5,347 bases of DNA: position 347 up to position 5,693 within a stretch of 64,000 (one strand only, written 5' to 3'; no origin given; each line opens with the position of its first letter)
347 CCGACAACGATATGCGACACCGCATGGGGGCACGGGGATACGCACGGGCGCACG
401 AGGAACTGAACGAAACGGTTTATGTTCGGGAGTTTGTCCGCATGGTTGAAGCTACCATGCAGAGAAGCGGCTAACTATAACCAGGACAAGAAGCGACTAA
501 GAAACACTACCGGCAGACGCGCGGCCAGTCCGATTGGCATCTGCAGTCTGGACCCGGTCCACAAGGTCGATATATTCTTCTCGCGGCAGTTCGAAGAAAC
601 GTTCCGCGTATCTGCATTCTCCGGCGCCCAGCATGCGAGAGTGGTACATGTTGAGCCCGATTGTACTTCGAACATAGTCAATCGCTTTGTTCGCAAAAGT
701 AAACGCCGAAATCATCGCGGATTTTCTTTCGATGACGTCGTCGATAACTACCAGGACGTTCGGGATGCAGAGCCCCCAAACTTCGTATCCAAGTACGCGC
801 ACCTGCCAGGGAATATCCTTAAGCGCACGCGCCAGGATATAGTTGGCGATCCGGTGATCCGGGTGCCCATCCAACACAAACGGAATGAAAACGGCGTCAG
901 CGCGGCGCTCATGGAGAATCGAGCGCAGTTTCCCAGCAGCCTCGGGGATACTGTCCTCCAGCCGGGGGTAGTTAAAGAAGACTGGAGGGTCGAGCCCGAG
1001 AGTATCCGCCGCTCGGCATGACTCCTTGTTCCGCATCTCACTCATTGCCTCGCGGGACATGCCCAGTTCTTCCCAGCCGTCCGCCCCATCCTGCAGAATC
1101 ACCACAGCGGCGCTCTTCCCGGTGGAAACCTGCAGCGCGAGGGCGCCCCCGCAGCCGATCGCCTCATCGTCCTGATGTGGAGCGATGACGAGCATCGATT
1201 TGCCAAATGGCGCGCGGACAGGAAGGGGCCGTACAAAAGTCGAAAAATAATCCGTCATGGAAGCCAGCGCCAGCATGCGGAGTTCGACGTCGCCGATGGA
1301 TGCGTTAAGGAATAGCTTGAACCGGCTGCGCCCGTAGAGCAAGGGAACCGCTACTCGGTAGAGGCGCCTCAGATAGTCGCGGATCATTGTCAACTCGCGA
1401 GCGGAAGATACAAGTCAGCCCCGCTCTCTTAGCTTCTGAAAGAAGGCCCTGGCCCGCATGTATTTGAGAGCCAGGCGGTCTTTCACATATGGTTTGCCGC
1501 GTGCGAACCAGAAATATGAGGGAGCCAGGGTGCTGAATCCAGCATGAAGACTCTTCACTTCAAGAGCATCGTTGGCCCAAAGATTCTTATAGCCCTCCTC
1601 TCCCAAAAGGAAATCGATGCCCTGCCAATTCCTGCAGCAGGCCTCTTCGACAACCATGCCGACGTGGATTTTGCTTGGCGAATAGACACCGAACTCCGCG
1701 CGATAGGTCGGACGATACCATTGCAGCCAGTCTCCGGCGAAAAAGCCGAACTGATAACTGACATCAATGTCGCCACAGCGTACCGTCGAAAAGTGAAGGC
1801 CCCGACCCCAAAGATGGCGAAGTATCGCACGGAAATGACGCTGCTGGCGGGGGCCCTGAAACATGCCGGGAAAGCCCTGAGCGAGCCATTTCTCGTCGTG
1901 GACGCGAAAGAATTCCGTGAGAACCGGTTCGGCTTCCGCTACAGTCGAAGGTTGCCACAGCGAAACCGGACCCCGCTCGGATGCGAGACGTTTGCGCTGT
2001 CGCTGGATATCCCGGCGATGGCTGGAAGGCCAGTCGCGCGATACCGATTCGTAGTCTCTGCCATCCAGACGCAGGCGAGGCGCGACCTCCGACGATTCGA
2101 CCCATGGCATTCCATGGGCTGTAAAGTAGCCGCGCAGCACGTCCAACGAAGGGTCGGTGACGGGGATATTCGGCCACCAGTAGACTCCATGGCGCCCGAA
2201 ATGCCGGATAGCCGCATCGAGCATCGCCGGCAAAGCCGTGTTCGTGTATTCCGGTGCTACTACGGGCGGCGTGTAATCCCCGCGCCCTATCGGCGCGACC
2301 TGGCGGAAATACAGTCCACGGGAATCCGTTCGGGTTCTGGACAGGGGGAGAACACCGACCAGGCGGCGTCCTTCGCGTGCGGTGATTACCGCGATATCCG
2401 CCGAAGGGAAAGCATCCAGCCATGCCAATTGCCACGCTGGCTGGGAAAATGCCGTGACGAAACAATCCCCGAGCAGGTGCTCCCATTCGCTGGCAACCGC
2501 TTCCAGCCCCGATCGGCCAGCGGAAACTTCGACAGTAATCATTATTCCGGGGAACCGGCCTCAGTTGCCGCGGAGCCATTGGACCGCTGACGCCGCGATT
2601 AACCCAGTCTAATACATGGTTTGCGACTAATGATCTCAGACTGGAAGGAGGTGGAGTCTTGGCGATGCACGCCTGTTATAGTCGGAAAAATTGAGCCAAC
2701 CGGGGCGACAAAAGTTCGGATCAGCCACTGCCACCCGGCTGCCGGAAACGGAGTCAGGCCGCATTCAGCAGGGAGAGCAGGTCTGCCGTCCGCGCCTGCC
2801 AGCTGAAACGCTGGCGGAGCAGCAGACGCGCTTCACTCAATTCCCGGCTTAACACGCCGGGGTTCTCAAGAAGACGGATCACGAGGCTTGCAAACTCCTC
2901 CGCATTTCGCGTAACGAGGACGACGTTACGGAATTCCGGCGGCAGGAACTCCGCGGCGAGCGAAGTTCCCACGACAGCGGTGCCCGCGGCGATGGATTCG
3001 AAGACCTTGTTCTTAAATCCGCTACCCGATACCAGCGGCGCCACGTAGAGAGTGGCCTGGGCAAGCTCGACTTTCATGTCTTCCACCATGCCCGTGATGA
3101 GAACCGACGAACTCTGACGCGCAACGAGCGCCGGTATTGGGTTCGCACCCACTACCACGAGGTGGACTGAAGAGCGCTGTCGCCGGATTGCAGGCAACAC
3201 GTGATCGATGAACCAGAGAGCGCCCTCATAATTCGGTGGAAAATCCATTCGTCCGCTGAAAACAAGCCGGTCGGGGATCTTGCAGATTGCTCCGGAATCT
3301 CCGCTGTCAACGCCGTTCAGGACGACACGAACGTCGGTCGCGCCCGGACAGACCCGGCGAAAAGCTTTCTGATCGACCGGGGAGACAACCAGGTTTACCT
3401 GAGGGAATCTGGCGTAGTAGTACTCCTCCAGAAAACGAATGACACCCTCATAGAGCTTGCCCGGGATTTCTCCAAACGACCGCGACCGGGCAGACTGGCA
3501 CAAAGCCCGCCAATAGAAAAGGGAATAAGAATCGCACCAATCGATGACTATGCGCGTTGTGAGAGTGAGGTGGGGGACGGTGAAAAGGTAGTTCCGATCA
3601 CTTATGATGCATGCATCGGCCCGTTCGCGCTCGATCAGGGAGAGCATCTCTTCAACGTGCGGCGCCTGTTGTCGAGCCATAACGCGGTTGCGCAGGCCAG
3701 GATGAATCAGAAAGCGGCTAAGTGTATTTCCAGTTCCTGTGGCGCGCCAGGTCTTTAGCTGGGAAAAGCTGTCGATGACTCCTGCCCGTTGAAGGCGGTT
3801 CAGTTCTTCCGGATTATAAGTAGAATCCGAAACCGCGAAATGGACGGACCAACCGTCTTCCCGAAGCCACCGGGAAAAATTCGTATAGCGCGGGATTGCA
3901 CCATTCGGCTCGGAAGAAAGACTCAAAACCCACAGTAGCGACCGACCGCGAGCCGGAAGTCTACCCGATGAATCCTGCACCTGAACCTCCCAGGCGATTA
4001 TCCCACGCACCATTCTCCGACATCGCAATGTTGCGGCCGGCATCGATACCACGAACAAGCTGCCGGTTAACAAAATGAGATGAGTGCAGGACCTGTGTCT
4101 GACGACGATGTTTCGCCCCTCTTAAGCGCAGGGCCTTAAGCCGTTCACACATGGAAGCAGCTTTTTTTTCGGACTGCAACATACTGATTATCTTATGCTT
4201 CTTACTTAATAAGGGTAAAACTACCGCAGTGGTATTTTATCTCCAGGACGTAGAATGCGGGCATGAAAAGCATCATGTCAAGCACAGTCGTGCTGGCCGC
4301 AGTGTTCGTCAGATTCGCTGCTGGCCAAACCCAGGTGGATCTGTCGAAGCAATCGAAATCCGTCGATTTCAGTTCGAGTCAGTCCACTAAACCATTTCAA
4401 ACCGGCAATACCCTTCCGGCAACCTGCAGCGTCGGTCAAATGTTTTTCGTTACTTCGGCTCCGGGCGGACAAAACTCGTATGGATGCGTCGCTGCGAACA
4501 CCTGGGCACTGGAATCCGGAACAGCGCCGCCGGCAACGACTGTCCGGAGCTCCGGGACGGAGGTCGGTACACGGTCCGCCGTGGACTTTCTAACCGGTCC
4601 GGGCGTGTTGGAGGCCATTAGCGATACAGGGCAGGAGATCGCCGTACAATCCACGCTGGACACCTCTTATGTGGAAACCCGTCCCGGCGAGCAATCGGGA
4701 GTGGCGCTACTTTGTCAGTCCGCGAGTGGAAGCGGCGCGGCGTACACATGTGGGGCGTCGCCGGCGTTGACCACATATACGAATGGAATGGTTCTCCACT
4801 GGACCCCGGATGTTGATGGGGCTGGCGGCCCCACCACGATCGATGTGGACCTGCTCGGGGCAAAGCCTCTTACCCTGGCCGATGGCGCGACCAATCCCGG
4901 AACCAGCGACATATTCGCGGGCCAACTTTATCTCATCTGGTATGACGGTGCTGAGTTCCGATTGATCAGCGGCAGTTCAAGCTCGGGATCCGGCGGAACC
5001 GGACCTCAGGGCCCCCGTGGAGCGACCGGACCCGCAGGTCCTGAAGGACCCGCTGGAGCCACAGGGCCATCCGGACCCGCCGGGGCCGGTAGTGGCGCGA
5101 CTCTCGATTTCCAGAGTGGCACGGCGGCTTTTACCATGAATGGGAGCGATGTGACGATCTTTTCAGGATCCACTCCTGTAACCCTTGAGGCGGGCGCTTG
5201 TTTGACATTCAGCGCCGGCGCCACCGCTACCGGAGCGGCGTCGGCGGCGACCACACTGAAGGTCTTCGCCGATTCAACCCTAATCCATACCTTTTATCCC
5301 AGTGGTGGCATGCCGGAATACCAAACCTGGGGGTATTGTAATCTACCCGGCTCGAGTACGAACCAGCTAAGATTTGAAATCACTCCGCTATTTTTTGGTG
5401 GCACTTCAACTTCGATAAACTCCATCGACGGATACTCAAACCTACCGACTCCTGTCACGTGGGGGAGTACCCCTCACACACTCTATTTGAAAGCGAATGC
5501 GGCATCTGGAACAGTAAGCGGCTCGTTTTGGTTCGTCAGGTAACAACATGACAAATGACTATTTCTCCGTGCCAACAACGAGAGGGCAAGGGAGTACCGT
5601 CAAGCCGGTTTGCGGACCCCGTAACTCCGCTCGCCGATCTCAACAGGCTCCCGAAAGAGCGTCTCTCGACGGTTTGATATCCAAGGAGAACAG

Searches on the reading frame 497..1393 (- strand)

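Call 78: search_protein_families(library=pfam, proteins=[window:497-1393:-], max_evalue=0.001)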
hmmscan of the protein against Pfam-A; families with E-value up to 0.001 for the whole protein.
window:497-1393:- (298 aa): 1 family
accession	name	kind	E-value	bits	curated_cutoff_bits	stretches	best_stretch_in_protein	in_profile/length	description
PF02585.22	PIG-L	-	9.3e-21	75.1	28.2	1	68-190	1-128/129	GlcNAc-PI de-N-acetylase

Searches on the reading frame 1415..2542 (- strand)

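Call 8: search_protein_families(library=pfam, proteins=[window:1415-2542:-], max_evalue=0.001)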
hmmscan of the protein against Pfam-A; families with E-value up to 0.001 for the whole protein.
window:1415-2542:- (375 aa): 1 family
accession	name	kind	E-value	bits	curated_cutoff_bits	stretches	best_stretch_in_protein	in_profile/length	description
PF13480.13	Acetyltransf_6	-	2.1e-21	77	22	1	173-319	1-142/143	Acetyltransferase (GNAT) domain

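Call 31: search_protein_families(library=ncbifam, proteins=[window:1415-2542:-], max_evalue=0.01)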
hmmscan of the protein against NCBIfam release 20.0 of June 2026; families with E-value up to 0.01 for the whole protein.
window:1415-2542:- (375 aa): 0 families

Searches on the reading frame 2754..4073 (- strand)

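Call 8: search_protein_families(library=pfam, proteins=[window:2754-4073:-], max_evalue=0.001)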
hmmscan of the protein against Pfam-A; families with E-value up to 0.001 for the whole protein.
window:2754-4073:- (439 aa): 3 families
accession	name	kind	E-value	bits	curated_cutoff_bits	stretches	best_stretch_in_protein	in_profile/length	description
PF13692.12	Glyco_trans_1_4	-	2.3e-24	86.7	27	1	269-404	3-142/142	Glycosyl transferases group 1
PF13524.12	Glyco_trans_1_2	-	8.4e-06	26.2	25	1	341-433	47-143/144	Glycosyl transferase-like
PF00534.26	Glycos_transf_1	-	4.4e-05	23.5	26.4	1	292-411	36-164/172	Glycosyl transferases group 1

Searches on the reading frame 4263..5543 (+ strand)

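Call 8: search_protein_families(library=pfam, proteins=[window:4263-5543:+], max_evalue=0.001)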
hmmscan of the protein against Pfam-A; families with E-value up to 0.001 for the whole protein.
window:4263-5543:+ (426 aa): 0 families

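Call 31: search_protein_families(library=ncbifam, proteins=[window:4263-5543:+], max_evalue=0.01)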
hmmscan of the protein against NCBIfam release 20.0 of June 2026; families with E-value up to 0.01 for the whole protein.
window:4263-5543:+ (426 aa): 1 family
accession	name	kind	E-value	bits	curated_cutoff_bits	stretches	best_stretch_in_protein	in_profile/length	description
NF038329.2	gly_rich_SclB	equivalog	0.0023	16.9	325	1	244-275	120-151/442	LPXTG-anchored collagen-like adhesin Scl2/SclB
